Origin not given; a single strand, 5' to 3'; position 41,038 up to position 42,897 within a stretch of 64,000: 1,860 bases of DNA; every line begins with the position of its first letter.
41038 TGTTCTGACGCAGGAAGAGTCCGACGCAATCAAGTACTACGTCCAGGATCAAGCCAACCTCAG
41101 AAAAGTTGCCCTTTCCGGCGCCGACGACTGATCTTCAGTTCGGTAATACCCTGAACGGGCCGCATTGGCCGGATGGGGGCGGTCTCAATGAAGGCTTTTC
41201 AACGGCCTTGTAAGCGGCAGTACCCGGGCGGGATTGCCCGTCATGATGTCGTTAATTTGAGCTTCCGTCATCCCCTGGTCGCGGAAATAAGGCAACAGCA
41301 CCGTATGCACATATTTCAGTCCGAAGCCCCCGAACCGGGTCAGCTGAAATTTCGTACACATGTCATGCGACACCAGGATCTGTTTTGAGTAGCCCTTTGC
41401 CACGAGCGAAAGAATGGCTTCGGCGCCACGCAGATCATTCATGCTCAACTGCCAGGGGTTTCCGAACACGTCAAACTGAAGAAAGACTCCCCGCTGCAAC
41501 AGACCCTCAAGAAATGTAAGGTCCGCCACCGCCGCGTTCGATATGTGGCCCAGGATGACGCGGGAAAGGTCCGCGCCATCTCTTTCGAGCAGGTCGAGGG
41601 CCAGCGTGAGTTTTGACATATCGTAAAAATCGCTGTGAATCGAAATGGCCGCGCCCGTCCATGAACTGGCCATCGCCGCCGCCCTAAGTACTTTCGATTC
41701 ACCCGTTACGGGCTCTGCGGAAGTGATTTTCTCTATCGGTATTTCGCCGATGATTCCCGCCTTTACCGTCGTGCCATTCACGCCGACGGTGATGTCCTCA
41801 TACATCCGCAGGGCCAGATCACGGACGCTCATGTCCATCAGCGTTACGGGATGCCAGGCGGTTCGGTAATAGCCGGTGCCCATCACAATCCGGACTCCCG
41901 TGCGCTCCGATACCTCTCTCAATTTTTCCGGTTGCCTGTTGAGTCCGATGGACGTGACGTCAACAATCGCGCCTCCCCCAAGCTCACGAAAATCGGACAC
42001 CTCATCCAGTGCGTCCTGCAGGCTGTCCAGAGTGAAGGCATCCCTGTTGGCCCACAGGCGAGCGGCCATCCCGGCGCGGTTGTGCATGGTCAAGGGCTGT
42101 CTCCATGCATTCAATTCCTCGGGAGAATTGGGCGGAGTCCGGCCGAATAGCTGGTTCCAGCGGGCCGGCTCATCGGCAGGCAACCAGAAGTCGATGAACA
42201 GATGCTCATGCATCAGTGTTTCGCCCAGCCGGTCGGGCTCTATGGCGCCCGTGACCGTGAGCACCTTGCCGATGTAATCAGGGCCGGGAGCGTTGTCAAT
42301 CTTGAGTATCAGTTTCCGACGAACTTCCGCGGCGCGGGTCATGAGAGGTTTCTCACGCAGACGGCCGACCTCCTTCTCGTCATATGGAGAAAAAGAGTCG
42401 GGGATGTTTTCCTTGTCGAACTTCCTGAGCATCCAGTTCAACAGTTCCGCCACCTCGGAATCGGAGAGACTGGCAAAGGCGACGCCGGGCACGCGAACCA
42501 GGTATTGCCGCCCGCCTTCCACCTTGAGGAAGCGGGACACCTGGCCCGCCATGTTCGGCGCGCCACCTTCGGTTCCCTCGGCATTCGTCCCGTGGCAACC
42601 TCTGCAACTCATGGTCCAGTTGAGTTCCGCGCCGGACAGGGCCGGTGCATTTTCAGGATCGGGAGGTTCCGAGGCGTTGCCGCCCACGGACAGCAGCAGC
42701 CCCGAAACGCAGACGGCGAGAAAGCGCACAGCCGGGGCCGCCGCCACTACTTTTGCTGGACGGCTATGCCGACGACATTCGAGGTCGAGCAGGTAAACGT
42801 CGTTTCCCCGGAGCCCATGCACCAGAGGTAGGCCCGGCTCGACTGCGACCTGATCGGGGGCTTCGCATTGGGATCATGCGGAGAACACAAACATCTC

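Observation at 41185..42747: Periplasmic cytochrome c fused to a phosphotriesterase-family binuclear-metal hydrolase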

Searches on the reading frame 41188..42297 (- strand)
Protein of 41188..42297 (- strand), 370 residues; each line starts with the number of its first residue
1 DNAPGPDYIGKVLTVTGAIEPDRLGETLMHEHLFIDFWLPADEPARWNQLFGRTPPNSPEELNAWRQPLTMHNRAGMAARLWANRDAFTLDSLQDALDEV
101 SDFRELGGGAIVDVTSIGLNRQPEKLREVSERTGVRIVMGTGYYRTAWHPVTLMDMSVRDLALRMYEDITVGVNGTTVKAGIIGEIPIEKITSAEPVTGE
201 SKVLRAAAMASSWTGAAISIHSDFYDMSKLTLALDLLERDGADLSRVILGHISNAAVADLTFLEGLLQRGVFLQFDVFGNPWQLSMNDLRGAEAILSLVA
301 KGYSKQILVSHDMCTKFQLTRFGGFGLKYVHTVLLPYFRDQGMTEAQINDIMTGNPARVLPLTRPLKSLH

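Call 25: search_solved_structures(query=window:41188-42297:-, max_evalue=0.00001, show_alignments=2)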
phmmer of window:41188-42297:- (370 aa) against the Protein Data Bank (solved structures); distinct sequences matched with E-value up to 0.00001: 128 (the best 60 are shown).
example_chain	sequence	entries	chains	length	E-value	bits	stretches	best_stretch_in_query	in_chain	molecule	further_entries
3k2g_A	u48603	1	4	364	3.4e-54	187.4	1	9-360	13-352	Resiniferatoxin-binding, phosphotriesterase-related protein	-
9efa_A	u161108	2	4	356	2.9e-45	158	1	7-360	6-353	Phosphotriesterase-related protein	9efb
3rhg_A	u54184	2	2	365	6.5e-37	130.5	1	91-361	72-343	Putative phophotriesterase | Amidohydrolase Pmi1525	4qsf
4lef_C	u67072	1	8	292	1.8e-34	122.5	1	90-358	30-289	Phosphotriesterase homology protein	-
1bf6_A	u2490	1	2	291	2e-34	122.3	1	90-358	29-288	PHOSPHOTRIESTERASE HOMOLOGY PROTEIN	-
4rdy_A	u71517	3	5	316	1.3e-31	113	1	91-359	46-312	Parathion hydrolase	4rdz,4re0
6gbl_A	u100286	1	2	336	2.6e-26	95.6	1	97-362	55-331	Parathion hydrolase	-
6gbj_A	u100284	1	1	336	1.3e-25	93.3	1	96-362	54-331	Parathion hydrolase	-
6gbk_A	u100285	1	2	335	2.6e-25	92.3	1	96-362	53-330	Parathion hydrolase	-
4kev_A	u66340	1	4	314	4.9e-25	91.4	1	92-319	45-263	Aryldialkylphosphatase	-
5w3z_A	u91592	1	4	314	5.2e-25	91.4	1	92-319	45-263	Aryldialkylphosphatase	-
4keu_A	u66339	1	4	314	6.8e-25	91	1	92-319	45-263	Aryldialkylphosphatase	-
4ket_A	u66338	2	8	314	7.1e-25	90.9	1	92-319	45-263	Aryldialkylphosphatase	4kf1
4kez_A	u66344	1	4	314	7.5e-25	90.8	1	92-318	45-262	Aryldialkylphosphatase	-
9ti1_A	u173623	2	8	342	7.6e-25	90.8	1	96-362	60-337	Parathion hydrolase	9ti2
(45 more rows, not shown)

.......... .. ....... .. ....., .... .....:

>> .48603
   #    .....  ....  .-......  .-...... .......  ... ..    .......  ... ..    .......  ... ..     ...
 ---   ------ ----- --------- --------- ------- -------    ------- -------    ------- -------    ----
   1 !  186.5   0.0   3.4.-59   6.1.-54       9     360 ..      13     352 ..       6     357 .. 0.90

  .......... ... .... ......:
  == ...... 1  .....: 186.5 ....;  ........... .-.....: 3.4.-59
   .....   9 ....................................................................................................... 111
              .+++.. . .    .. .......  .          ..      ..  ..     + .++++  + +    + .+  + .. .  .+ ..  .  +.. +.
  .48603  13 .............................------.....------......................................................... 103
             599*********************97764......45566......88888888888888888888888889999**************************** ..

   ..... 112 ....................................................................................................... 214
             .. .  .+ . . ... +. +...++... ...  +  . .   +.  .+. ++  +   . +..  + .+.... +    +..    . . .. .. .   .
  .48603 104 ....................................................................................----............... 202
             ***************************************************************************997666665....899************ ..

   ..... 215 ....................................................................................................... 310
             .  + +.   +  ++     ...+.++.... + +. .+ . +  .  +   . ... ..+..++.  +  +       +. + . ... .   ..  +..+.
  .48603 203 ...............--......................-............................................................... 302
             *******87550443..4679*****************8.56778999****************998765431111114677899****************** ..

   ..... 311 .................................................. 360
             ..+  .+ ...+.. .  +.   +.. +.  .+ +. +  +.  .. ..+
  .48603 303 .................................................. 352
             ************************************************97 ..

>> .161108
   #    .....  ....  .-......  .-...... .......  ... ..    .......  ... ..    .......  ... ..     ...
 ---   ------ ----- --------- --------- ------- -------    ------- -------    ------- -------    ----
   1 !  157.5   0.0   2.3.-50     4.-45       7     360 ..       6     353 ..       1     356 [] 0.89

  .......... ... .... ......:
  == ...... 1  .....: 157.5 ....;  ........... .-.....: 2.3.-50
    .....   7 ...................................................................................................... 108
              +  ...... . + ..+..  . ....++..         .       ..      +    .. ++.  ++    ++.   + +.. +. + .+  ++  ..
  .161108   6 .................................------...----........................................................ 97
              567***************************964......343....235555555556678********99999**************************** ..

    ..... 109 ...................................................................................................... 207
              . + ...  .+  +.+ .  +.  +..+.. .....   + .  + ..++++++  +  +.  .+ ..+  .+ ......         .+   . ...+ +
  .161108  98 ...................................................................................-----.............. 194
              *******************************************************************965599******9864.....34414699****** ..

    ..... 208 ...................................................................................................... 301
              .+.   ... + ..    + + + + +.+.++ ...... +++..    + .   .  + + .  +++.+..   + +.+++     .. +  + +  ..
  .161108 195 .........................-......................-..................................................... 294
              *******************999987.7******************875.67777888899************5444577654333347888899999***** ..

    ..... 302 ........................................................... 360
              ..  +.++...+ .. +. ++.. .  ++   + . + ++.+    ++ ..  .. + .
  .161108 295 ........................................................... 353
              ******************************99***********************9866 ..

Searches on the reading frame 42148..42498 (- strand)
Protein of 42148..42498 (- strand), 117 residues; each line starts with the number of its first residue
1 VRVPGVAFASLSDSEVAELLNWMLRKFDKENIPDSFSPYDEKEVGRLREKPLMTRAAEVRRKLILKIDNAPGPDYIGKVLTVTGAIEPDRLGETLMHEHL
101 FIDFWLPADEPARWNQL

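Call 72: find_related_loci(query=window:42148-42498:-, collection=metagenome_contigs, flank=4000)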
Query window:42148-42498:- (117 aa) in metagenome_contigs; peptide patterns used: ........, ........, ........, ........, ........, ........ (x = any residue, [..] = any of these).
600 stretches matched a pattern (row limit reached: there are more); 64 encode a relative of the query (tblastn E <= 1e-3); 64 distinct loci.
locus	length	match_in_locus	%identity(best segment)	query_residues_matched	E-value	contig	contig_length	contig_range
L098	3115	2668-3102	36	17-117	8e-21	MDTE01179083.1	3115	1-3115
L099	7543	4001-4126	76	76-117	6e-19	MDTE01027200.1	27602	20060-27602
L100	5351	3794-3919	76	76-117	6e-19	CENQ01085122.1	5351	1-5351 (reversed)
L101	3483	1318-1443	60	73-114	2e-13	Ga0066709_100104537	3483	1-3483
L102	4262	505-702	45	60-116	1e-12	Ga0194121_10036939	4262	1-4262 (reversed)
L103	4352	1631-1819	43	65-116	1e-12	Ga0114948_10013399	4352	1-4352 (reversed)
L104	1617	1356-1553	44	60-116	1e-11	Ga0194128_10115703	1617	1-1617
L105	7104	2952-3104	51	74-116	4e-11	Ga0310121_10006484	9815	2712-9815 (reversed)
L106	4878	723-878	46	73-116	4e-11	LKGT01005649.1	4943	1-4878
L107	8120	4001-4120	60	68-107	9e-11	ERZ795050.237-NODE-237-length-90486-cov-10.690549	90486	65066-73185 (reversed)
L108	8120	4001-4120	60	68-107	9e-11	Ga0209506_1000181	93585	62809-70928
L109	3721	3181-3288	67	71-104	2e-10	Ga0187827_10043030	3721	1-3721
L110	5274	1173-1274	68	74-107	2e-10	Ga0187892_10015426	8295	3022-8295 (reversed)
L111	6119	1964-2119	47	50-104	3e-10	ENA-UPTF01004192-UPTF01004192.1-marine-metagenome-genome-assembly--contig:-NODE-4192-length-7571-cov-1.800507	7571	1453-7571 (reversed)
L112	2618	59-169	68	74-107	3e-10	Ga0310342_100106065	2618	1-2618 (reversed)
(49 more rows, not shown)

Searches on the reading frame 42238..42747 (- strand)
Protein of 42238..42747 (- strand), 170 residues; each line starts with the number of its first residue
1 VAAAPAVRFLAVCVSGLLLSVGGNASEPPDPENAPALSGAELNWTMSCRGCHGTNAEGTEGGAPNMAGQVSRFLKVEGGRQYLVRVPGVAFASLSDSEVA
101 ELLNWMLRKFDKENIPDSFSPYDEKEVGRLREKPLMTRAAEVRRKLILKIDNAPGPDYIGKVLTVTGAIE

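Call 16: search_protein_representatives(protein=window:42238-42747:-)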
Query: 170 residues. Proteins with E-value up to 0.001 (for the whole library): 1271; up to 1e-10: 682; up to 1e-30: 17. The best 150 are listed.
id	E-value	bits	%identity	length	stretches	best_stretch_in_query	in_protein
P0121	4.7e-78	276.7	85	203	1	3-150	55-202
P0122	2.0e-40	154.3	42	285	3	39-151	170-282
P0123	2.0e-38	147.8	55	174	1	39-151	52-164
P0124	8.6e-37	142.5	47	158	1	17-150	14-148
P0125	1.9e-36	141.4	41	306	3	37-150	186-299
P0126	2.5e-36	141.0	39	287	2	35-150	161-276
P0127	7.3e-36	139.5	55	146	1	41-152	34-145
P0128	2.5e-35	137.7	43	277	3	37-147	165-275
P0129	2.9e-35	137.5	40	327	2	36-147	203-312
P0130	9.6e-35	135.8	52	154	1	12-147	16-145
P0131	2.6e-34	134.4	42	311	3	40-144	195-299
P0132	5.7e-34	133.3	44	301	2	40-151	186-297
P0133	5.9e-34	133.3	55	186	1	39-151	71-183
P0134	1.2e-32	129.0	54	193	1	38-147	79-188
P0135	3.1e-32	127.6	51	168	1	39-147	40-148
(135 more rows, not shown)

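Call 17: search_solved_structures(query=window:42238-42747:-, max_evalue=1, show_alignments=3)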
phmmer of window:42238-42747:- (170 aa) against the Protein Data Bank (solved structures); distinct sequences matched with E-value up to 1: 24.
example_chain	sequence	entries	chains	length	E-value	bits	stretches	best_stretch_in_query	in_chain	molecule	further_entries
2fwl_A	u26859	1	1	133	1.6e-12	50.4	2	46-86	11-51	Cytochrome c-552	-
1c52_A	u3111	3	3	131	1.7e-12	50.4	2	46-86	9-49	CYTOCHROME-C552 | Cytochrome c-552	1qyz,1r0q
1foc_A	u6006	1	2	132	1.7e-12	50.4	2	46-86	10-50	CYTOCHROME RC557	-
1dt1_A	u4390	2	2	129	1.9e-12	50.2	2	47-86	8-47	CYTOCHROME C552 | Cytochrome c-552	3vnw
6q2u_A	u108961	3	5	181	0.00098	21.9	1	47-105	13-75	Cytochrome c4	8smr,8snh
7q21_C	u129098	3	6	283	0.028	17.1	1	38-86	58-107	Cytochrome bc1 complex cytochrome c subunit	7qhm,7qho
1etp_A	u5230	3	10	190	0.032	17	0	37-73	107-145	CYTOCHROME C4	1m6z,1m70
3mk7_C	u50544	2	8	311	0.05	16.3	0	39-72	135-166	Cytochrome c oxidase, cbb3-type, subunit P | Cbb3-type cytochrome c oxidase subunit CcoP1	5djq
8snh_G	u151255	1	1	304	0.06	16.1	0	34-68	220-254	Cbb3-type cytochrome c oxidase subunit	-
9wcx_U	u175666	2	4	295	0.11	15.3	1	30-85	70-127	Cytochrome bc1 complex cytochrome c subunit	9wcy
8ovc_O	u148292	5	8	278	0.11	15.2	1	32-85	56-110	Cytochrome bc1 complex cytochrome c subunit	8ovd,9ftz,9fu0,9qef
6adq_C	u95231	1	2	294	0.13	15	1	32-85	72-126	Cytochrome bc1 complex cytochrome c subunit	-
2zzs_A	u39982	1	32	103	0.14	14.9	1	46-78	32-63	Cytochrome c554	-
5n1t_B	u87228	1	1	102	0.16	14.7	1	37-69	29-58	Cytochrome C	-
6hwh_M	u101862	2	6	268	0.17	14.6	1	32-85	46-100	Cytochrome bc1 complex cytochrome c subunit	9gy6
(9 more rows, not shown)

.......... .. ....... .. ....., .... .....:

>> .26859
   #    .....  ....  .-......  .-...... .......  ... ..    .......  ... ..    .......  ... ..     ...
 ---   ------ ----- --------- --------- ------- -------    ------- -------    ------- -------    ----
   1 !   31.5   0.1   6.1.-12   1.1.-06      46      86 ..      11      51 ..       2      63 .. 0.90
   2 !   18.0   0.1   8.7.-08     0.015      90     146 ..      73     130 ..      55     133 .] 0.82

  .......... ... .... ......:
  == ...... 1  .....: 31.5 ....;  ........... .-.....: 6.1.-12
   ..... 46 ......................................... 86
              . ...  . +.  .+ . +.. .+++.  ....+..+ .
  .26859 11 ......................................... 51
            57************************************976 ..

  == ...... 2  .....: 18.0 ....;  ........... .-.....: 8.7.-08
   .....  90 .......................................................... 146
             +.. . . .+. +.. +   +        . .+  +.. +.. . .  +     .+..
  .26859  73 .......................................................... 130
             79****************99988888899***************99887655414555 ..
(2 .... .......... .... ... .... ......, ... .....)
